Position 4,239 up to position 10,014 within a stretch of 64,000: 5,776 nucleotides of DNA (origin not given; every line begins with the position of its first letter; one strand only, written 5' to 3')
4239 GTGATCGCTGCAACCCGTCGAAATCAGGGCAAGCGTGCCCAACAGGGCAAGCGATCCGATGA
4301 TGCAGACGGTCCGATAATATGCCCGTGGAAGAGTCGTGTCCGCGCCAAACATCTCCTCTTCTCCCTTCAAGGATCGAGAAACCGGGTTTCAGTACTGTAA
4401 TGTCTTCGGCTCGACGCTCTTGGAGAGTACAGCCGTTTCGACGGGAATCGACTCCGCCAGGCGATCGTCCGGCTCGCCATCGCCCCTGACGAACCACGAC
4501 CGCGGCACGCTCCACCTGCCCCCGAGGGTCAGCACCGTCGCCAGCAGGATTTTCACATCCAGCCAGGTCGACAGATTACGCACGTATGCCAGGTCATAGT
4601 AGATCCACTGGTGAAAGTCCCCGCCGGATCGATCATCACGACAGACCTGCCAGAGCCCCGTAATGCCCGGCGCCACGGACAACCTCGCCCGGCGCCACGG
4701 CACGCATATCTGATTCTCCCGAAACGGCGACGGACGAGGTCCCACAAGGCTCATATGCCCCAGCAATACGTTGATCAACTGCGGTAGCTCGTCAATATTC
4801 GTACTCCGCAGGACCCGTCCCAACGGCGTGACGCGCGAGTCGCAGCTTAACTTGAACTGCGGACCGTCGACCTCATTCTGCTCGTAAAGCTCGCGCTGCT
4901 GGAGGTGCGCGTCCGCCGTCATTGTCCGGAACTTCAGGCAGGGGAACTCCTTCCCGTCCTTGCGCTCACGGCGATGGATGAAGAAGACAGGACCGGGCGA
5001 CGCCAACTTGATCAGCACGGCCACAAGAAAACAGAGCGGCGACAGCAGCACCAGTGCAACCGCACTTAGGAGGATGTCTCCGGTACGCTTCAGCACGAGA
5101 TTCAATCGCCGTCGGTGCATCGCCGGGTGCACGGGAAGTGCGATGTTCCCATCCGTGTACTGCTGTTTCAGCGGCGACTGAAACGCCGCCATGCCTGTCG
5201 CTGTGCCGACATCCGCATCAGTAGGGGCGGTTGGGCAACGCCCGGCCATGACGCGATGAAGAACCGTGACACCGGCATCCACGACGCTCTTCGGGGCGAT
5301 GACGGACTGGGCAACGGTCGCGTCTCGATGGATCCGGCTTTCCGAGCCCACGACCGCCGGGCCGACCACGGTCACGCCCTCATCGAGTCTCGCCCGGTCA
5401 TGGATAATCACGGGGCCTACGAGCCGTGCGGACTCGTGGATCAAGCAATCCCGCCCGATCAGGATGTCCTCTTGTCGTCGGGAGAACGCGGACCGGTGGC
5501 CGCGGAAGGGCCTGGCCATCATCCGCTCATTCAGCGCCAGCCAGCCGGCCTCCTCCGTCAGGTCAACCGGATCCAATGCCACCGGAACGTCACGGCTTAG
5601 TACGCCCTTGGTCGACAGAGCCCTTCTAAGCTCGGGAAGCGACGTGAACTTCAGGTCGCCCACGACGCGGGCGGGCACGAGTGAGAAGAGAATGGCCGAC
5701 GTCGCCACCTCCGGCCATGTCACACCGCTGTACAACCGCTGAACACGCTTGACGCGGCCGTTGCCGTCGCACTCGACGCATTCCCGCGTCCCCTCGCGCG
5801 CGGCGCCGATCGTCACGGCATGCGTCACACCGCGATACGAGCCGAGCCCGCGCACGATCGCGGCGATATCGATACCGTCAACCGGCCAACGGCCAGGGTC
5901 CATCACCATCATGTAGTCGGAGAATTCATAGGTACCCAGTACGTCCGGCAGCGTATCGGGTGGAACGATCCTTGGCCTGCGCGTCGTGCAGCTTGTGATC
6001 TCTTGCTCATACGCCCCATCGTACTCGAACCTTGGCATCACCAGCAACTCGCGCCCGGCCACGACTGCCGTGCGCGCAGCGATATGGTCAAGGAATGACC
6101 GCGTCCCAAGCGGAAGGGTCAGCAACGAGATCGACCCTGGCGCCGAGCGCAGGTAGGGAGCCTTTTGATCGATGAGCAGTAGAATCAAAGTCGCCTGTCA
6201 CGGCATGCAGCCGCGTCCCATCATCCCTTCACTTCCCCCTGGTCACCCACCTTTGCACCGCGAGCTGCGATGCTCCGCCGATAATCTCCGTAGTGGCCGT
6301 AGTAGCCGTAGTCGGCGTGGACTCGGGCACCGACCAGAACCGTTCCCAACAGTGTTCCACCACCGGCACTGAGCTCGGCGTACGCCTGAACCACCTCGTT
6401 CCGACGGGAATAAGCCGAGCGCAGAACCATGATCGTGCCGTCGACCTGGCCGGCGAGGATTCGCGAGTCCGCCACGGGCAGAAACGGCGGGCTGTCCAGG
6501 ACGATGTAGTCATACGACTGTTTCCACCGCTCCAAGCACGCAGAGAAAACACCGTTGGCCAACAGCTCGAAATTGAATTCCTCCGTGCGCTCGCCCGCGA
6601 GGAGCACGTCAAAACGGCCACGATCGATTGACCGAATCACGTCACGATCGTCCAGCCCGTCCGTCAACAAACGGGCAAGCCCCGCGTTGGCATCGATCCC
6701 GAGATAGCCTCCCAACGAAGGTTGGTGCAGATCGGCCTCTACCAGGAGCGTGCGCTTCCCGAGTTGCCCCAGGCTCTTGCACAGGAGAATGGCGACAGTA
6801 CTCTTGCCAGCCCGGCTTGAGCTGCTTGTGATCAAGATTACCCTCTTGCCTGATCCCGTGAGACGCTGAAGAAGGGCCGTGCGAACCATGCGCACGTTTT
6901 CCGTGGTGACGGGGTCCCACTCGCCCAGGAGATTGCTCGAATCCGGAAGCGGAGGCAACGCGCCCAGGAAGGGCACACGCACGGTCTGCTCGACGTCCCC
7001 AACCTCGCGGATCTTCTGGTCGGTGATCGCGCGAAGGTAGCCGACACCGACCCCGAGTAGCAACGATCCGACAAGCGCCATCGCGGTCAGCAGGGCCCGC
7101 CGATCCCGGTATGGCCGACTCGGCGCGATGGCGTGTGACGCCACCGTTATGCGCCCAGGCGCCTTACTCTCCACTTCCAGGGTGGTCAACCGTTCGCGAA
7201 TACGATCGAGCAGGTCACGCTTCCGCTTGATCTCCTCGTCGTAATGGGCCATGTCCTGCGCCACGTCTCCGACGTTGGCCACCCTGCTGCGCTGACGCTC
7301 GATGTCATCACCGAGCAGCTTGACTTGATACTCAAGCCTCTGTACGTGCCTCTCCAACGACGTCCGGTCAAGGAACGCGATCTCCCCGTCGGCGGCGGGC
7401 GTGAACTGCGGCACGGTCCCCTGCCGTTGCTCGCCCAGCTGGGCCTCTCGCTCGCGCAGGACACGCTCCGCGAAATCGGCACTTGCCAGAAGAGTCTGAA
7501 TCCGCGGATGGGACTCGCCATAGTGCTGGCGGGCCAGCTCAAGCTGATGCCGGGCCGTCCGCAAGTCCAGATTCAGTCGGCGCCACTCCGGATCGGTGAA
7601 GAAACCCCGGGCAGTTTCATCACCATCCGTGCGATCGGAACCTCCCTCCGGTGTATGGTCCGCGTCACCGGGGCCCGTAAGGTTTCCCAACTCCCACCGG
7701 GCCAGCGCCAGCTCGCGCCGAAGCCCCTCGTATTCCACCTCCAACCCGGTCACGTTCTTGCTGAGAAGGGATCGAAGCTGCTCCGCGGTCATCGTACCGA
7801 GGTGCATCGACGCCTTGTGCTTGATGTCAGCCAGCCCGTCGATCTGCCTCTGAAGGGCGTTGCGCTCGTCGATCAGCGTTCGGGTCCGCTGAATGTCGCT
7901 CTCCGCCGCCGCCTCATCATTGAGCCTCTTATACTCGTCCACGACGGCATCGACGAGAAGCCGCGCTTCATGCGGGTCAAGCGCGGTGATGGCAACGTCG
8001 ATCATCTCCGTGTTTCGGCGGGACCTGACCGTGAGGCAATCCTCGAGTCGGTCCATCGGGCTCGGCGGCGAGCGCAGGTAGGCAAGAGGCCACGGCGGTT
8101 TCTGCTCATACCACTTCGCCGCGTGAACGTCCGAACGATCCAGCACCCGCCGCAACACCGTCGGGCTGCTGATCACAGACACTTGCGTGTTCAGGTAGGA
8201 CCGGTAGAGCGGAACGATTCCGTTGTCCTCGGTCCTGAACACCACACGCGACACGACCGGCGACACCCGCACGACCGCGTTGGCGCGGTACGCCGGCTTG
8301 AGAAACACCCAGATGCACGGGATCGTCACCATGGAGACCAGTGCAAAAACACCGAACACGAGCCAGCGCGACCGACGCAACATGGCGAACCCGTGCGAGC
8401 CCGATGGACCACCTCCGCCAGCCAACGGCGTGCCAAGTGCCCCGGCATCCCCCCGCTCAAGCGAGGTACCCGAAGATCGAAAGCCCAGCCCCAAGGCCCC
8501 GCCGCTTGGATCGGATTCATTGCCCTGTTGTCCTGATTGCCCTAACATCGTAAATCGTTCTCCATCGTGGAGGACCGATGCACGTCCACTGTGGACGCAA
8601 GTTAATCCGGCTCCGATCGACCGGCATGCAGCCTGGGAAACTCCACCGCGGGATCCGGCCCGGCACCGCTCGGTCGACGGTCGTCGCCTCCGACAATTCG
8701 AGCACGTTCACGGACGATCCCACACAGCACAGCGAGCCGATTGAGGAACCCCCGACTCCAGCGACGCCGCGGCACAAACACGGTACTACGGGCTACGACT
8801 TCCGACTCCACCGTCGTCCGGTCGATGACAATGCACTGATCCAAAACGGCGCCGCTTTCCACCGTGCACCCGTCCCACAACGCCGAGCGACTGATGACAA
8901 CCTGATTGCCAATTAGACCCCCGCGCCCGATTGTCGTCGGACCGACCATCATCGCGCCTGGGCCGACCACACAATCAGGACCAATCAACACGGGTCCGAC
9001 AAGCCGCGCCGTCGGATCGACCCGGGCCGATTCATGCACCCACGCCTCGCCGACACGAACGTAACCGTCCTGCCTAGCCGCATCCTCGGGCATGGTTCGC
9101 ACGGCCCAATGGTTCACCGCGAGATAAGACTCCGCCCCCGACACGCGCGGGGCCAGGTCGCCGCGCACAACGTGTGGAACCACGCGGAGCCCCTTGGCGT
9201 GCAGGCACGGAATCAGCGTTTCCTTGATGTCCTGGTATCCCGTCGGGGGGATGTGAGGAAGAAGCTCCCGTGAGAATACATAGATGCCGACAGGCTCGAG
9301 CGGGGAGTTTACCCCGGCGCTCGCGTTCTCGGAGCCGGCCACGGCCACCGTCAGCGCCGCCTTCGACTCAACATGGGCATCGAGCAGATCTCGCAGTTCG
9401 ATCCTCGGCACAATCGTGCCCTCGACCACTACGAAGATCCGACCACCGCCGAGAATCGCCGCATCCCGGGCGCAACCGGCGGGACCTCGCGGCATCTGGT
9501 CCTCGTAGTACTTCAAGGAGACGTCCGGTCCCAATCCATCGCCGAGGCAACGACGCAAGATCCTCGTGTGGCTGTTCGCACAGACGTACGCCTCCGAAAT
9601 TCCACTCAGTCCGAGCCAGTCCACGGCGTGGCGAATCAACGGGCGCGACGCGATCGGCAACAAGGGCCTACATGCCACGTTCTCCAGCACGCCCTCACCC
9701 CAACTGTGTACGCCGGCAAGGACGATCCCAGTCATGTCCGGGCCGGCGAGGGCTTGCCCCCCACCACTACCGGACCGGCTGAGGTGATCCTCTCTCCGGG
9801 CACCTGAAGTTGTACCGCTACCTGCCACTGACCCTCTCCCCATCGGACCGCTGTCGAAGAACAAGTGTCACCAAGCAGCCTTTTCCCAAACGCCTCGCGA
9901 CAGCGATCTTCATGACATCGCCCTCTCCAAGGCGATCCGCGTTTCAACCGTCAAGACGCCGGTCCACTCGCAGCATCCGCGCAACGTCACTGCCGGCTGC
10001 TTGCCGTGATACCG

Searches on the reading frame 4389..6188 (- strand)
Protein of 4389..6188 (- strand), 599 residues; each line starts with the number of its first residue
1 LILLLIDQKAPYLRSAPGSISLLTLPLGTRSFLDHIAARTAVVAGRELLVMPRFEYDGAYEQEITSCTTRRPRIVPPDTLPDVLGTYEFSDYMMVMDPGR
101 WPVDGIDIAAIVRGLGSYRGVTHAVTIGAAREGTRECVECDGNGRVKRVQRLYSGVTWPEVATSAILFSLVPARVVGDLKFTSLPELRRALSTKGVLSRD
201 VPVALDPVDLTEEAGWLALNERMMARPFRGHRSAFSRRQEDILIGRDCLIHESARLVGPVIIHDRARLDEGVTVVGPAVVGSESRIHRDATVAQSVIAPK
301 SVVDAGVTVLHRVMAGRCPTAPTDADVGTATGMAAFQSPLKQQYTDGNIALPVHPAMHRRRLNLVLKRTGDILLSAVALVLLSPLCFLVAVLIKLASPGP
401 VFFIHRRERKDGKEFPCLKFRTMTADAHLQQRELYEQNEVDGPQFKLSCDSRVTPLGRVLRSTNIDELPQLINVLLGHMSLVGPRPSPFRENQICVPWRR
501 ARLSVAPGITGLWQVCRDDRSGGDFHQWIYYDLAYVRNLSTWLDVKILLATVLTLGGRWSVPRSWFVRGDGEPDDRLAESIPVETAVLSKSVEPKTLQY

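Call 66: search_protein_families(library=pfam, proteins=[window:4389-6188:-], max_evalue=0.00001)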
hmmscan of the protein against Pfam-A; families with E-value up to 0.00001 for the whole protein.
window:4389-6188:- (599 aa): 2 families
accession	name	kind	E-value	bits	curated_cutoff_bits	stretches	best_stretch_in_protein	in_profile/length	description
PF02397.22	Bac_transf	-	5.4e-59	199.2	27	1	367-554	1-176/179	Bacterial sugar transferase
PF00132.30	Hexapep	-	7.3e-07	29.1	27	0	242-274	2-34/36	Bacterial transferase hexapeptide (six repeats)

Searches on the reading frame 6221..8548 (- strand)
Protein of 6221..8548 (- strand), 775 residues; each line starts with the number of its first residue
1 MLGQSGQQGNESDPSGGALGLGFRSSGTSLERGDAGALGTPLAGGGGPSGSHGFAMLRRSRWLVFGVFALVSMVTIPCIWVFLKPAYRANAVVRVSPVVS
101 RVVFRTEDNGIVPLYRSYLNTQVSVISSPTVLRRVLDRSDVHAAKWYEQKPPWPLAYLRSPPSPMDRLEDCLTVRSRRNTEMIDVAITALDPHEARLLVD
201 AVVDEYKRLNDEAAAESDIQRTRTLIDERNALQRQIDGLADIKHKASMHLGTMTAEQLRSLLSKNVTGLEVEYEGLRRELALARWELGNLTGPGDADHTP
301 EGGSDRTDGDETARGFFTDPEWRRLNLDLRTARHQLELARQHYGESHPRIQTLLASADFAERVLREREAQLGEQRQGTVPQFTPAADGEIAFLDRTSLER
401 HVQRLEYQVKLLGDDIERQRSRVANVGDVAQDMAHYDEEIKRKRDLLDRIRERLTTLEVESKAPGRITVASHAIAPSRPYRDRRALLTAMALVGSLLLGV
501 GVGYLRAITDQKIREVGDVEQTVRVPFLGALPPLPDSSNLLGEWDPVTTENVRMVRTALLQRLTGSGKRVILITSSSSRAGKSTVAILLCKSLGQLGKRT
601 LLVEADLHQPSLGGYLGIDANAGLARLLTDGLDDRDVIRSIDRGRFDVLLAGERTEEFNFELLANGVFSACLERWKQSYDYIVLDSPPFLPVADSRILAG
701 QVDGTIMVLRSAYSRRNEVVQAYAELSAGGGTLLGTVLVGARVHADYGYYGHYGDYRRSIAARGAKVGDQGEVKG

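Call 66: search_protein_families(library=pfam, proteins=[window:6221-8548:-], max_evalue=0.00001)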
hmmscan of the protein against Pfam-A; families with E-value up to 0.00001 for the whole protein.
window:6221-8548:- (775 aa): 2 families
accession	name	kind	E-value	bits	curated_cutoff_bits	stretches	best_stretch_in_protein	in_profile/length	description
PF13614.12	AAA_31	-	1e-10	42.3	27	1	569-699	2-138/177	AAA domain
PF01656.29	CbiA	-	8.1e-06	26.3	25.4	0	571-610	1-40/125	CobQ/CobB/MinD/ParA nucleotide binding domain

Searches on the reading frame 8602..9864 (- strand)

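Call 66: search_protein_families(library=pfam, proteins=[window:8602-9864:-], max_evalue=0.00001)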
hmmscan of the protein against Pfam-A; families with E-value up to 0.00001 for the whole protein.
window:8602-9864:- (420 aa): 3 families
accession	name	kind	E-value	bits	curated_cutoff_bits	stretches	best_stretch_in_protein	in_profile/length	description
PF25084.1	LbH_EIF2B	-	5.8e-12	46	54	1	276-362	6-91/105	EIF2B subunit epsilon LbH domain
PF00132.30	Hexapep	-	1.9e-09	37.3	27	1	292-325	2-35/36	Bacterial transferase hexapeptide (six repeats)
PF00483.29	NTP_transferase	-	9.9e-07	29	21.2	1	66-180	22-140/245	Nucleotidyl transferase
